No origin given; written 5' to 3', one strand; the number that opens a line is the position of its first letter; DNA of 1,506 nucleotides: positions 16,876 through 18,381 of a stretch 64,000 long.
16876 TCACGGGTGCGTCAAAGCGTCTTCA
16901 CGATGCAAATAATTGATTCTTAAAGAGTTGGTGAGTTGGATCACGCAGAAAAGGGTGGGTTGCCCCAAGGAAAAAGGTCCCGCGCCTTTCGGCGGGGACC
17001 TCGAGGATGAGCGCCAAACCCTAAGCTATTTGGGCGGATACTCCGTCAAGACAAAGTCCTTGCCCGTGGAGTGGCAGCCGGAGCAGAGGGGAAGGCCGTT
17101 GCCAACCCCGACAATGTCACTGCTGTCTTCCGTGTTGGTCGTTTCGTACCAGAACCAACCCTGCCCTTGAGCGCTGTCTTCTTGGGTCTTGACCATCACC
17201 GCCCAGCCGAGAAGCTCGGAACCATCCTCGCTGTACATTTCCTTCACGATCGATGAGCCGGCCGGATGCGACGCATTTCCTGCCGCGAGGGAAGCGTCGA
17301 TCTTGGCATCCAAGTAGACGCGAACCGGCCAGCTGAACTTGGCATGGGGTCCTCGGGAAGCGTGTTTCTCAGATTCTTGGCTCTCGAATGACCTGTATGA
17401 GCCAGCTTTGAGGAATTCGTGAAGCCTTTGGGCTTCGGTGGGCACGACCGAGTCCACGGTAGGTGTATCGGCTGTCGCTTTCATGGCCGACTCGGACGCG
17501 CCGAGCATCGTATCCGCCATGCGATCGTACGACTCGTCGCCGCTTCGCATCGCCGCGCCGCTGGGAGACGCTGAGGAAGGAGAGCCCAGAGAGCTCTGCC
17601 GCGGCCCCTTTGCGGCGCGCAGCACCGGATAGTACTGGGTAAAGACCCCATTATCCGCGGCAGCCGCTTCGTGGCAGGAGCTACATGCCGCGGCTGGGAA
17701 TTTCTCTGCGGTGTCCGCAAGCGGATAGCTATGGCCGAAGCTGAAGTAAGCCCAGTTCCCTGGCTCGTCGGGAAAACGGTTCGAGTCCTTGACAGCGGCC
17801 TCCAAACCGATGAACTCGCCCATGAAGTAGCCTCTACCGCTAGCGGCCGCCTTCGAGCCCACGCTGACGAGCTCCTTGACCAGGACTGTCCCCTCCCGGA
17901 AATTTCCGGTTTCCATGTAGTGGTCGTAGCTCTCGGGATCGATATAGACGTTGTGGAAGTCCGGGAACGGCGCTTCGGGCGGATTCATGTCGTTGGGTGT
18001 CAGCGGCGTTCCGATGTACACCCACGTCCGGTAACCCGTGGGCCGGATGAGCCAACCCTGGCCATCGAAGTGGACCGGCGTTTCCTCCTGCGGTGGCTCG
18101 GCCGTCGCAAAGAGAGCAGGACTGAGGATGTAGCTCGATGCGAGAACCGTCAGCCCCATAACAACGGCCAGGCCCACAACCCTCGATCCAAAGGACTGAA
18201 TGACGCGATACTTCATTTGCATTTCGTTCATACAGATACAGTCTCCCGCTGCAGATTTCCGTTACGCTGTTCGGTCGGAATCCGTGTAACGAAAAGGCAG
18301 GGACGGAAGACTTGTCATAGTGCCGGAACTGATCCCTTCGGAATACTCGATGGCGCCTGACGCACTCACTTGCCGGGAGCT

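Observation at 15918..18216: Two functionally unrelated genes begin with the same 46 nt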

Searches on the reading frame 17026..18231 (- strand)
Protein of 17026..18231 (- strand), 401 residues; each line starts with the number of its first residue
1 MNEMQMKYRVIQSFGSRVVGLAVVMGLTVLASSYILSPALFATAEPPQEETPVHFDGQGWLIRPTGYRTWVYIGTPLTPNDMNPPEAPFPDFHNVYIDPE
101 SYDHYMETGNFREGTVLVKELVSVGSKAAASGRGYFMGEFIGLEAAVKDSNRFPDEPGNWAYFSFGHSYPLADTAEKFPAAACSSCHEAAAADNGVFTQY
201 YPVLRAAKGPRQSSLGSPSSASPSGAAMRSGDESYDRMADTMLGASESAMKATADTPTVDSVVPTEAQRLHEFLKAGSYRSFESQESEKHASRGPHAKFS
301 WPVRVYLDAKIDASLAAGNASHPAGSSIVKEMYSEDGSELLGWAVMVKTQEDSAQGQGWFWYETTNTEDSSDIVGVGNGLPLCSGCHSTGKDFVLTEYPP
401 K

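Call 6: search_protein_families(library=pfam, proteins=[window:17026-18231:-], max_evalue=0.01)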
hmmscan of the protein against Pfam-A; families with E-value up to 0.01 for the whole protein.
window:17026-18231:- (401 aa): 2 families
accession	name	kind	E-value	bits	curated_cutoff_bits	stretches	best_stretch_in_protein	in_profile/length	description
PF16694.10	Cytochrome_P460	-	2.1e-33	115.8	27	2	64-198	1-125/125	Cytochrome P460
PF09699.15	Paired_CXXCH_1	-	0.0069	16.5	20.6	0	181-194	7-20/41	Doubled CXXCH motif (Paired_CXXCH_1)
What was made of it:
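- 17026..18216 (-): The two-domain cytochrome P460 family gene. Gene callers use the upstream in-frame ATG at 18231. Pfam PF16694 scores 2e-33 (call 6).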

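Call 9: find_encoding_contigs(protein=window:17026-18231:-, flank=10000, max_places=10)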
Protein window:17026-18231:- (401 aa): no gene with exactly this product is on record in the collection.

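Call 11: find_homologous_proteins(query=window:17026-18231:-, max_evalue=1e-10)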
Query window:17026-18231:- (401 aa): 885 proteins with E <= 1e-10 among 6133 candidates; the best 120 are listed.
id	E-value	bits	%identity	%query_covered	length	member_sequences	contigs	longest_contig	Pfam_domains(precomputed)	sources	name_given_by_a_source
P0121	1.9e-272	921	100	100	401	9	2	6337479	PF16694.11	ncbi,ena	-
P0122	1.7e-220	750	58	91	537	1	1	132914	PF16694.11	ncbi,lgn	-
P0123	1.4e-214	731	79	99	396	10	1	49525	PF16694.11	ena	-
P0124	1.3e-204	698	79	96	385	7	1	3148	PF16694.11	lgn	-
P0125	4.2e-202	690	100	76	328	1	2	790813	PF16694.11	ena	-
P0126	1.7e-196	671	55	86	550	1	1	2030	PF16694.11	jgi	jgi:hypothetical protein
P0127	3.7e-194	664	56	87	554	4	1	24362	PF16694.11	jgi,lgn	jgi:hypothetical protein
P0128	1.9e-193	661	56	86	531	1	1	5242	PF16694.11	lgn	-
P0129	3.9e-193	660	54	88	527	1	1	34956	PF16694.11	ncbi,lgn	-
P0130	8.9e-193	659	55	87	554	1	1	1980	PF16694.11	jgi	jgi:hypothetical protein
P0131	2.3e-192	658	55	87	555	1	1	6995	PF16694.11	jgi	-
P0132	1.2e-190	652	56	87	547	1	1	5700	PF16694.11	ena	-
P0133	4.3e-188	644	53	87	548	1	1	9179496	PF16694.11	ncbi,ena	-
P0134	7.4e-187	640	55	85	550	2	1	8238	PF16694.11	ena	-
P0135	2.9e-185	634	52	90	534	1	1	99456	PF16694.11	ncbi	-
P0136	3.5e-185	634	54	86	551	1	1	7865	PF16694.11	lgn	-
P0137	7.8e-185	633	51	88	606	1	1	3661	PF09699.16,PF16694.11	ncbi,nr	ncbi:MAG: cytochrome P460 family protein [Arenicella sp.]|nr:cytochrome P460 family protein [Arenice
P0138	3.0e-183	628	50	87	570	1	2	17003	PF16694.11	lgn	-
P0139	4.4e-181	621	54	87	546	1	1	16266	PF16694.11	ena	-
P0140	6.7e-178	610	68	96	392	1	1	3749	PF16694.11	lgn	-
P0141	4.7e-177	607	60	87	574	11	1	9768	PF16694.11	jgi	jgi:hypothetical protein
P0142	2.0e-174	599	53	87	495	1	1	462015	PF16694.11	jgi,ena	-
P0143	7.8e-174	597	51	88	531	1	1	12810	PF16694.11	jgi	jgi:hypothetical protein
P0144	2.1e-173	595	52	88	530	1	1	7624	PF16694.11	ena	-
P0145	1.6e-172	592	67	94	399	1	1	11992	PF16694.11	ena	-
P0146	1.4e-171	589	51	87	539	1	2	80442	PF16694.11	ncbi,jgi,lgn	ncbi:MAG: cytochrome c553 [Planctomycetota bacterium]|jgi:cytochrome c553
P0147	8.1e-171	587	50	91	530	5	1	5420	PF16694.11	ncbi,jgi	ncbi:MAG: hypothetical protein ACJAZN_003065 [Planctomycetota bacterium]|jgi:hypothetical protein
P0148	9.8e-171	587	50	92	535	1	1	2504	PF16694.11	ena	-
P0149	1.8e-170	586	52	86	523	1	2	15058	PF16694.11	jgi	-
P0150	2.3e-169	582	51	85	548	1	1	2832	PF16694.11,PF00034.27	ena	-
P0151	2.1e-167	576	52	86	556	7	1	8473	PF16694.11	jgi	jgi:cytochrome c553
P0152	1.7e-165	569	48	87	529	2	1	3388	PF16694.11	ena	-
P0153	5.0e-164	564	49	87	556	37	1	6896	PF16694.11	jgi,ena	-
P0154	2.6e-161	556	47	89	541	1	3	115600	PF16694.11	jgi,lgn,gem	-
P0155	3.4e-159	549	50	86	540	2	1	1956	PF16694.11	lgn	-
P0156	1.6e-158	546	49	86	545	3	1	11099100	PF16694.11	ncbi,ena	-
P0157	1.0e-157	544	48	85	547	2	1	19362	PF16694.11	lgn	-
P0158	1.2e-155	537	60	100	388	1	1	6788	PF16694.11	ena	-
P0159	1.2e-155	537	48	89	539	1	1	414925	PF16694.11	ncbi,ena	-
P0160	3.0e-155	536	61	99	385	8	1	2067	PF16694.11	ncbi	-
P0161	3.3e-155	535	62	98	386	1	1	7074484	PF16694.11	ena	-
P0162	6.8e-155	534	61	98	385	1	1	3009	PF16694.11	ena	-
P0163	1.5e-151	523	62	93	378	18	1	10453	PF16694.11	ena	-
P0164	2.0e-151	523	60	98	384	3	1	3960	PF16694.11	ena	-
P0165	2.6e-151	523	62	92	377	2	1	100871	PF16694.11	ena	-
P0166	4.7e-151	522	48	85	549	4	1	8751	PF16694.11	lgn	-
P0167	6.4e-151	521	62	94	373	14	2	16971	PF16694.11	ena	-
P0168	7.2e-151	521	46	86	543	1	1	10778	PF16694.11,PF00034.27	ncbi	-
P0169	9.6e-151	521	45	85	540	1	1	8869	PF16694.11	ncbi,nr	ncbi:MAG: cytochrome P460 family protein [Kofleriaceae bacterium]|nr:cytochrome P460 family protein 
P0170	2.3e-150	519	62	93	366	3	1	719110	PF16694.11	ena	-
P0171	4.7e-150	518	62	94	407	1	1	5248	PF16694.11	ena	-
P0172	1.9e-148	513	61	94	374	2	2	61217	PF16694.11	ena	-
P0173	4.7e-148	512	62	94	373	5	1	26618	PF16694.11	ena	-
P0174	6.5e-148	511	62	93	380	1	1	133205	PF16694.11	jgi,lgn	jgi:hypothetical protein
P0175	1.1e-147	511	47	85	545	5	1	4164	PF16694.11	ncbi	-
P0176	2.5e-147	509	61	93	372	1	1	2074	PF16694.11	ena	-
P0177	2.0e-146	506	65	88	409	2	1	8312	PF16694.11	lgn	-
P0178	1.4e-145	504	60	96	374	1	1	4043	PF16694.11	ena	-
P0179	1.5e-145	504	60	94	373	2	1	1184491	PF16694.11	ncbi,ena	-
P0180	1.6e-145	503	61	92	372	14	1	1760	PF16694.11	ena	-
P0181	3.5e-145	502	61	91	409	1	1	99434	PF16694.11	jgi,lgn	jgi:hypothetical protein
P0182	1.4e-143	497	59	95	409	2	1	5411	PF16694.11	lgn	-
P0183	5.2e-143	495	61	88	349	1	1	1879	PF16694.11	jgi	jgi:hypothetical protein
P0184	1.7e-142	494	62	87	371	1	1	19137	PF16694.11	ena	-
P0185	2.0e-142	493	67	82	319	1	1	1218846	PF16694.11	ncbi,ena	-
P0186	4.6e-142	492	64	86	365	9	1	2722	PF16694.11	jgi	jgi:hypothetical protein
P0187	5.2e-142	492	60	96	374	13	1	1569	PF16694.11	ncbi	-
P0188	6.3e-142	492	60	93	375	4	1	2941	PF16694.11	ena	-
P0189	1.1e-141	491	59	93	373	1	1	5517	PF16694.11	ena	-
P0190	1.6e-141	490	58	94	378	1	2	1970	PF16694.11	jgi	jgi:hypothetical protein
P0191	1.9e-141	490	59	93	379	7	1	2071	PF16694.11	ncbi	-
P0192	2.4e-141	490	58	93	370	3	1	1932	PF16694.11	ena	-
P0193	2.6e-141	490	62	89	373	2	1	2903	PF16694.11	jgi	jgi:hypothetical protein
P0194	2.9e-141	489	58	98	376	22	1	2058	PF16694.11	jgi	jgi:hypothetical protein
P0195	4.2e-141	489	63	86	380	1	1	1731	PF16694.11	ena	-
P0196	6.5e-141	488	62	87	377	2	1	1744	PF16694.11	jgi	jgi:hypothetical protein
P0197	8.0e-141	488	57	95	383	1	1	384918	PF16694.11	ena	-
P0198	1.1e-140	488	59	96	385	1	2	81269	PF16694.11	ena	-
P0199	1.4e-140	487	60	94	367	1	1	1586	PF16694.11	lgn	-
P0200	2.2e-140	487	63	86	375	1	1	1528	PF16694.11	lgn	-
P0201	2.5e-140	486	59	96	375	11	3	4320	PF16694.11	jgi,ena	-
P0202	2.6e-140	486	62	86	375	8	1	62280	PF16694.11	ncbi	-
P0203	2.6e-140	486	59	96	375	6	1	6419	PF16694.11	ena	-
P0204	2.6e-140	486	60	97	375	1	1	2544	PF16694.11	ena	-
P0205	2.8e-140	486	61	86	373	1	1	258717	PF16694.11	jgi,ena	-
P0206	3.9e-140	486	62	86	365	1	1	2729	PF16694.11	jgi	jgi:hypothetical protein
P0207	4.2e-140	486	61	88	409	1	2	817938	PF16694.11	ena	-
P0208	4.3e-140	486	60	93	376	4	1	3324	PF16694.11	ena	-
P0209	4.5e-140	486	64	87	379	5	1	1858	PF16694.11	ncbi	-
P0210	7.5e-140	485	63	86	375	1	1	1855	PF16694.11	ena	-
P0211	8.2e-140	485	58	96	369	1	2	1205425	PF16694.11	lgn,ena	-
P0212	1.0e-139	484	59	95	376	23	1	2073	PF16694.11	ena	-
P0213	1.1e-139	484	62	86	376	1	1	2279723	PF16694.11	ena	-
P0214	1.3e-139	484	62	86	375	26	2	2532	PF16694.11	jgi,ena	jgi:hypothetical protein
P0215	2.6e-139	483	58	96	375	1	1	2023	PF16694.11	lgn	-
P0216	2.6e-139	483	57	96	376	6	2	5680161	PF16694.11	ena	-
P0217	3.8e-139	483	62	86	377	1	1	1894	PF16694.11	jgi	jgi:hypothetical protein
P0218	4.1e-139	482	58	96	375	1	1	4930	PF16694.11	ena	-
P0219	4.8e-139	482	58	95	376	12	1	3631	PF16694.11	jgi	jgi:hypothetical protein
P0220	4.9e-139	482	58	96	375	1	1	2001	PF16694.11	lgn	-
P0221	4.9e-139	482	58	96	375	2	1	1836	PF16694.11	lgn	-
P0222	5.0e-139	482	61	88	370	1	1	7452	PF16694.11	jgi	jgi:hypothetical protein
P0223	5.0e-139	482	58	96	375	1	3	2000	PF16694.11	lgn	-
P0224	5.1e-139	482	59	94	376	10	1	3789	PF16694.11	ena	-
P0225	6.0e-139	482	58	96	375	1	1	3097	PF16694.11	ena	-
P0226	6.1e-139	482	58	96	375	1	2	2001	PF16694.11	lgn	-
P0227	9.9e-139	481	58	93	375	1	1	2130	PF16694.11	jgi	-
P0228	1.0e-138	481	61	87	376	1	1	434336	PF16694.11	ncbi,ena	-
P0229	1.1e-138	481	63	86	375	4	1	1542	PF16694.11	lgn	-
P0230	1.3e-138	481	62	86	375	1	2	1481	PF16694.11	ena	-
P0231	1.6e-138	481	61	86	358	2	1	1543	PF16694.11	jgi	jgi:hypothetical protein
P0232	2.0e-138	480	56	87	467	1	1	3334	PF16694.11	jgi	jgi:cytochrome c553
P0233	2.0e-138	480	58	96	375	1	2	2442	PF16694.11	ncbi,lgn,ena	-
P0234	2.2e-138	480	58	96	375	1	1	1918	PF16694.11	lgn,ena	-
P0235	2.3e-138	480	59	98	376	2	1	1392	PF16694.11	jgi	-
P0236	2.3e-138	480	63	84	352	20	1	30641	PF16694.11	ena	-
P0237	2.4e-138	480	57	98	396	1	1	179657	PF16694.11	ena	-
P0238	2.7e-138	480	59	95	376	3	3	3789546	PF16694.11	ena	-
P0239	3.3e-138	479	61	86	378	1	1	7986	PF16694.11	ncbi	-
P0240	3.6e-138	479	63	86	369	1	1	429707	PF16694.11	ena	-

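Call 14: find_encoding_contigs(protein=P0123, flank=10000, max_places=5)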
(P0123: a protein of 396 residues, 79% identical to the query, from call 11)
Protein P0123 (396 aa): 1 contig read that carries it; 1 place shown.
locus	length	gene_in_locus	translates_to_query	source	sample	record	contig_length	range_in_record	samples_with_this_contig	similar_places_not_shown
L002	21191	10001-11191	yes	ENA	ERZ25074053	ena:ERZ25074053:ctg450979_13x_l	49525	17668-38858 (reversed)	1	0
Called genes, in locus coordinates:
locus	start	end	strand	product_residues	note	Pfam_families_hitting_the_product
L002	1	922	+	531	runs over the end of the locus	PF01425:Amidase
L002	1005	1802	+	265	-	-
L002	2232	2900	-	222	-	-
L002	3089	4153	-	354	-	PF13276:HTH_21 (faint), PF13565:HTH_32, PF13683:rve_3 (weak)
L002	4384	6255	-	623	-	PF00486:Trans_reg_C, PF07721:TPR_4 (faint), PF07719:TPR_2 (faint), PF13174:TPR_6 (faint), PF13181:TPR_8 (faint), PF13428:TPR_14 (faint), PF13432:TPR_16, PF14559:TPR_19 (weak), +7 more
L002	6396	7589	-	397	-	PF05201:GlutR_N, PF01488:Shikimate_DH, PF00745:GlutR_dimer (weak)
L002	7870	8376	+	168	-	PF01797:Y1_Tnp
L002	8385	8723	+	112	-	PF13490:zf-HC2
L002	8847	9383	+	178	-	PF01152:Bac_globin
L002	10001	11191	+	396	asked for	PF16694:Cytochrome_P460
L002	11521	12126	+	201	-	PF04542:Sigma70_r2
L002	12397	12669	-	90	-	PF03466:LysR_substrate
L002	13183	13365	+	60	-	PF13428:TPR_14 (weak)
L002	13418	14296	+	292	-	PF04951:Peptidase_M55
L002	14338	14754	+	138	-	PF11667:DUF3267 (faint), PF02163:Peptidase_M50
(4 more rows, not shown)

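Call 20: find_related_loci(query=window:17026-18216:-, collection=genome_contigs, flank=7000)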
Query window:17026-18216:- (396 aa) in genome_contigs; peptide patterns used: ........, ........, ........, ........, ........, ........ (x = any residue, [..] = any of these).
153 stretches matched a pattern; 131 encode a relative of the query (tblastn E <= 1e-3); the best 80 are kept; 79 distinct loci.
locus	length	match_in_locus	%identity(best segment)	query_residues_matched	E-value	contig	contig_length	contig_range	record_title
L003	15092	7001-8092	59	16-394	3e-148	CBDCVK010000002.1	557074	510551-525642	MAG: Terriglobia bacterium isolate fbd17eb3-4d9a-4a8b-b5d4-e7992758775e genome assembly, contig: contig_2, whole genome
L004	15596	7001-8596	59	19-396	8e-140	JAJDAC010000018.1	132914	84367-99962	MAG: Candidatus Krumholzibacteriota bacterium isolate OFTM315 OFTM315_17, whole genome shotgun sequence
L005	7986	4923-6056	56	11-394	1e-132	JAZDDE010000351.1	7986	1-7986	MAG: Gemmatimonadota bacterium isolate TC87O_Bin_5 TC87O_Bin_5_clean_scaffold_351, whole genome shotgun sequence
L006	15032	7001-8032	56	43-394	1e-129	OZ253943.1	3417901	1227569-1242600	MAG: Marinicaulis sp. isolate 9fb8ac48-2042-4f68-9432-671af501892c genome assembly, chromosome: 1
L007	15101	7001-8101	55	16-394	3e-128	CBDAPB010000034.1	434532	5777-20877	MAG: Terriglobia bacterium isolate 31a228a7-81be-4cc5-a9ae-24dcd83c458e genome assembly, contig: contig_34, whole genome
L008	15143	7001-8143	54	17-396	8e-127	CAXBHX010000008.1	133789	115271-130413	MAG TPA_asm: uncultured Verrucomicrobiales bacterium isolate ERR2762141_concoct_4 genome assembly, contig: ERZ3421844.20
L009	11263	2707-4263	54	12-394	2e-123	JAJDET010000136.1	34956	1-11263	MAG: Planctomycetota bacterium isolate OFTM220 OFTM220_135, whole genome shotgun sequence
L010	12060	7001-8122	50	11-394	9e-121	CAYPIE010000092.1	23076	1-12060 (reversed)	MAG TPA_asm: uncultured Alcaligenaceae bacterium isolate SRP128890_co1_93 genome assembly, contig: NODE_3649_length_2307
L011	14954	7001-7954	52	50-394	1e-116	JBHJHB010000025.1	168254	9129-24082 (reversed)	MAG: Sandaracinaceae bacterium isolate sb_S12C846_1 S12Ck141_469294, whole genome shotgun sequence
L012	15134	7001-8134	51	11-394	4e-116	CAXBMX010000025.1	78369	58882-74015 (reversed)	MAG TPA_asm: uncultured Verrucomicrobiales bacterium isolate ERR2762122_binner13_Refined_17 genome assembly, contig: ERZ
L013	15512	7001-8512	53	47-396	1e-114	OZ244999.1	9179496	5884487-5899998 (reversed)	MAG: Planctomycetota bacterium isolate 5a0c312b-e6f1-480a-aa4e-ac94299b485f genome assembly, chromosome: 1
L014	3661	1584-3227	51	1-396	8e-117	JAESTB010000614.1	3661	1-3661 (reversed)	MAG: Arenicella sp. isolate NORP303 CoAssembly_4217101, whole genome shotgun sequence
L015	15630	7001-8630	53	6-394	6e-114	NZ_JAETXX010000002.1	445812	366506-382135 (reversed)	Joostella atrarenae strain M1-2 2, whole genome shotgun sequence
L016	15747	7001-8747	49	16-394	1e-113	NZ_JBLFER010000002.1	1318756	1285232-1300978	Maribacter sp. 2308TA10-17 2308TA10-17_2, whole genome shotgun sequence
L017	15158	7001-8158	47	1-396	3e-112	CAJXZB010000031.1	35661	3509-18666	MAG TPA_asm: uncultured Ulvibacter sp. isolate SRR3580189_bin.9_MetaBAT_v2.12.1_MAG genome assembly, contig: NODE_1360_l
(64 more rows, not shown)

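Call 25: find_encoding_contigs(protein=P0124, flank=10000, max_places=4)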
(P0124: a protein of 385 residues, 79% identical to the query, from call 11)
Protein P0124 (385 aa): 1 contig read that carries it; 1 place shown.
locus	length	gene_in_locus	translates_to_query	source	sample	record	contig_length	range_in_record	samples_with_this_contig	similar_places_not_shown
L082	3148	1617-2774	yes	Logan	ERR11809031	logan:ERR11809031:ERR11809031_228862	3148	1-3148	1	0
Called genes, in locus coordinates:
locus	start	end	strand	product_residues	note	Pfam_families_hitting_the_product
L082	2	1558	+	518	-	?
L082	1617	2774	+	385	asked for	PF16694:Cytochrome_P460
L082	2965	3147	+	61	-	?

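Call 26: find_encoding_contigs(protein=P0145, flank=10000, max_places=4)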
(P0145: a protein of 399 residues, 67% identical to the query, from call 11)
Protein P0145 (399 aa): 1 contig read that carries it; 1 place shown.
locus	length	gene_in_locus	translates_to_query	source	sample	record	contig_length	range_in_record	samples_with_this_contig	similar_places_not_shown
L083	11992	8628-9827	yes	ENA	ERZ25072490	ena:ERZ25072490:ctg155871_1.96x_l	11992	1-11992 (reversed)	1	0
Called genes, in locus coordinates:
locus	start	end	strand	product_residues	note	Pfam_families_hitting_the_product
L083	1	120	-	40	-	?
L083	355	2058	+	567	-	PF01546:Peptidase_M20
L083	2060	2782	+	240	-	PF00005:ABC_tran, PF13304:AAA_21 (faint)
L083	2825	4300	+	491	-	PF12704:MacB_PCD, PF02687:FtsX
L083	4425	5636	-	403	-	PF05201:GlutR_N, PF01488:Shikimate_DH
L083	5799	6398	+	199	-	PF01152:Bac_globin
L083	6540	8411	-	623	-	PF00486:Trans_reg_C, PF14559:TPR_19 (faint), PF12895:ANAPC3 (faint), PF13181:TPR_8 (faint), PF21033:RMD1-3 (faint), PF00515:TPR_1 (faint), PF07719:TPR_2 (faint), PF13432:TPR_16 (weak), +4 more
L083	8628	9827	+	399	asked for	PF16694:Cytochrome_P460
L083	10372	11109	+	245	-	PF04542:Sigma70_r2, PF22029:PhyR_sigma2 (faint), PF04545:Sigma70_r4 (weak), PF08281:Sigma70_r4_2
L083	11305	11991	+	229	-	?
